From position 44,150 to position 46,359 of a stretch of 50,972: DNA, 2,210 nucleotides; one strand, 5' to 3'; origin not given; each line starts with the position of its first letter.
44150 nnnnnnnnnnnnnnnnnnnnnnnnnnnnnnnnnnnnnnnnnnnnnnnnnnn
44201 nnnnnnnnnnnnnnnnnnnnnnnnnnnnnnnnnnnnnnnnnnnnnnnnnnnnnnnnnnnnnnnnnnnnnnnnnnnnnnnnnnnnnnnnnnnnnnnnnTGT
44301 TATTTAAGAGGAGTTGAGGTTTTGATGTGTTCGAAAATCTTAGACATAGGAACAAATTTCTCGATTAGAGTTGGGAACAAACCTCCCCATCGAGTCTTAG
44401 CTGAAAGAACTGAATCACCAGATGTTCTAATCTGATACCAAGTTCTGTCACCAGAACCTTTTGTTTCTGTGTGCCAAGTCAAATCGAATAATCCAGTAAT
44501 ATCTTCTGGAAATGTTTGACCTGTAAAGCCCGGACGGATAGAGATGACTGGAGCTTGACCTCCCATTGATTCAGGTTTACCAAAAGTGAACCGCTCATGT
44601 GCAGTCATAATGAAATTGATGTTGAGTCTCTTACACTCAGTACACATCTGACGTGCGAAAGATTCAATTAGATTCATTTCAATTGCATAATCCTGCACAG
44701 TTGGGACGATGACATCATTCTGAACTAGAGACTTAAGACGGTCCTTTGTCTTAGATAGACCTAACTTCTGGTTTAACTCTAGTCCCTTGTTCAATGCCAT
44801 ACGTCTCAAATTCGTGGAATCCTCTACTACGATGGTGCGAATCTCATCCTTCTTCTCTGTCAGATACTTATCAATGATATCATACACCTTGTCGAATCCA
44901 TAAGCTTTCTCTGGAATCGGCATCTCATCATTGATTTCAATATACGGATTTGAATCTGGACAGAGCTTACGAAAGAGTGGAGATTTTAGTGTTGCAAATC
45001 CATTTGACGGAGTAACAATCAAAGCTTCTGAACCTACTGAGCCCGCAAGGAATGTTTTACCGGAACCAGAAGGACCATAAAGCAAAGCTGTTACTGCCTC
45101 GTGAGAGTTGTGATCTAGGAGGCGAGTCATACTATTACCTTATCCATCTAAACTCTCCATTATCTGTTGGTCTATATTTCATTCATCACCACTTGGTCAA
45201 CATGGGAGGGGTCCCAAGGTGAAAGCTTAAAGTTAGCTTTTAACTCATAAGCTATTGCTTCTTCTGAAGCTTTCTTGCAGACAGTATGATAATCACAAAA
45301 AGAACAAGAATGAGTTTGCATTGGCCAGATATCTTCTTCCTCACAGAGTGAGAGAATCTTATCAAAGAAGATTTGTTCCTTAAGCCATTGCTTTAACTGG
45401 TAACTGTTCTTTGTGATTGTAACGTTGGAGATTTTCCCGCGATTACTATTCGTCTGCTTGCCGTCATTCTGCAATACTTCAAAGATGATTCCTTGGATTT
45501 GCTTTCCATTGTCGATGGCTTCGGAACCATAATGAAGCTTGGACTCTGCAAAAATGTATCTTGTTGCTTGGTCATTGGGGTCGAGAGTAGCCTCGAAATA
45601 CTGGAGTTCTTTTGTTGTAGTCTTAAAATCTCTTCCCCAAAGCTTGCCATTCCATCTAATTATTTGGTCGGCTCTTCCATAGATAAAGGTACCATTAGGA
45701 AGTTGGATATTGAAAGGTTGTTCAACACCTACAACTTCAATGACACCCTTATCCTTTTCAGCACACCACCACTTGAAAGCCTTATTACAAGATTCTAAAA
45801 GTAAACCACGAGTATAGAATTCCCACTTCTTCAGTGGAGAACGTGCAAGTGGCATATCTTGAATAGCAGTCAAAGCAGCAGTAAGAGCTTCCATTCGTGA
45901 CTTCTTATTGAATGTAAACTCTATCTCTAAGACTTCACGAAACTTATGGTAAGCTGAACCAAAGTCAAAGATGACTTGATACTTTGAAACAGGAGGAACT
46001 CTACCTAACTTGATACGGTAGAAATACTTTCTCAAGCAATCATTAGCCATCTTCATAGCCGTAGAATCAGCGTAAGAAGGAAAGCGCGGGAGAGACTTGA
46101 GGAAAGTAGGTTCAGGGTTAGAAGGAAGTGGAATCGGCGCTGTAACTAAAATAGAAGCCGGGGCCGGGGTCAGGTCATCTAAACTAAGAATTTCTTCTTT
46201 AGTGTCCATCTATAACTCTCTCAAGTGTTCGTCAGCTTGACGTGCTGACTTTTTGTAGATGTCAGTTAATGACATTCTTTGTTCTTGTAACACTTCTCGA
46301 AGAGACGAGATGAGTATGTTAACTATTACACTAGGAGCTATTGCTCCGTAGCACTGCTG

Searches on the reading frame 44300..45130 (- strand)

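Call 9: search_protein_families(library=phrogs, proteins=[window:44300-45130:-], max_evalue=0.00001)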
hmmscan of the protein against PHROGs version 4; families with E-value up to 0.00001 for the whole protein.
window:44300-45130:- (276 aa): 1 family
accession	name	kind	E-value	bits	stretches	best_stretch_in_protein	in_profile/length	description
phrog_124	-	DNA, RNA and nucleotide metabolism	1.3e-15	58.6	1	11-271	42-259/382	Sak4-like ssDNA annealing protein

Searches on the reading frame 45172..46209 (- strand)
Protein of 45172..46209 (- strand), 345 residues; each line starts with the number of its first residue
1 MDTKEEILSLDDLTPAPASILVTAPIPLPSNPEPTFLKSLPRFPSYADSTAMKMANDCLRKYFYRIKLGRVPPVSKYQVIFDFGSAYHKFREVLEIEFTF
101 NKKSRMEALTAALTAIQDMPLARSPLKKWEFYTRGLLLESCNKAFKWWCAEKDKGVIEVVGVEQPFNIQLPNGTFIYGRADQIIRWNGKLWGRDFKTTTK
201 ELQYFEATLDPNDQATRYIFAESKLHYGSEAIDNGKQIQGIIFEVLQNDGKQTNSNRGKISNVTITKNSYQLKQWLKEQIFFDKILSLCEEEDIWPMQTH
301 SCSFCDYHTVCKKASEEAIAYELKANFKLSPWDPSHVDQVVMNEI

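Call 9: search_protein_families(library=phrogs, proteins=[window:45172-46209:-], max_evalue=0.00001)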
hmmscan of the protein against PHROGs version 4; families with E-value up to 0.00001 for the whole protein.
window:45172-46209:- (345 aa): 3 families
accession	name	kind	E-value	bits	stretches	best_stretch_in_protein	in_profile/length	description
phrog_1218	-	DNA, RNA and nucleotide metabolism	1.5e-10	41.9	1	55-275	18-239/364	exonuclease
phrog_1706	-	DNA, RNA and nucleotide metabolism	2.2e-10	41.5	1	53-316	53-247/293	CRISPR/Cas system associated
phrog_69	-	DNA, RNA and nucleotide metabolism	2.8e-08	34.2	1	65-319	104-331/501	exonuclease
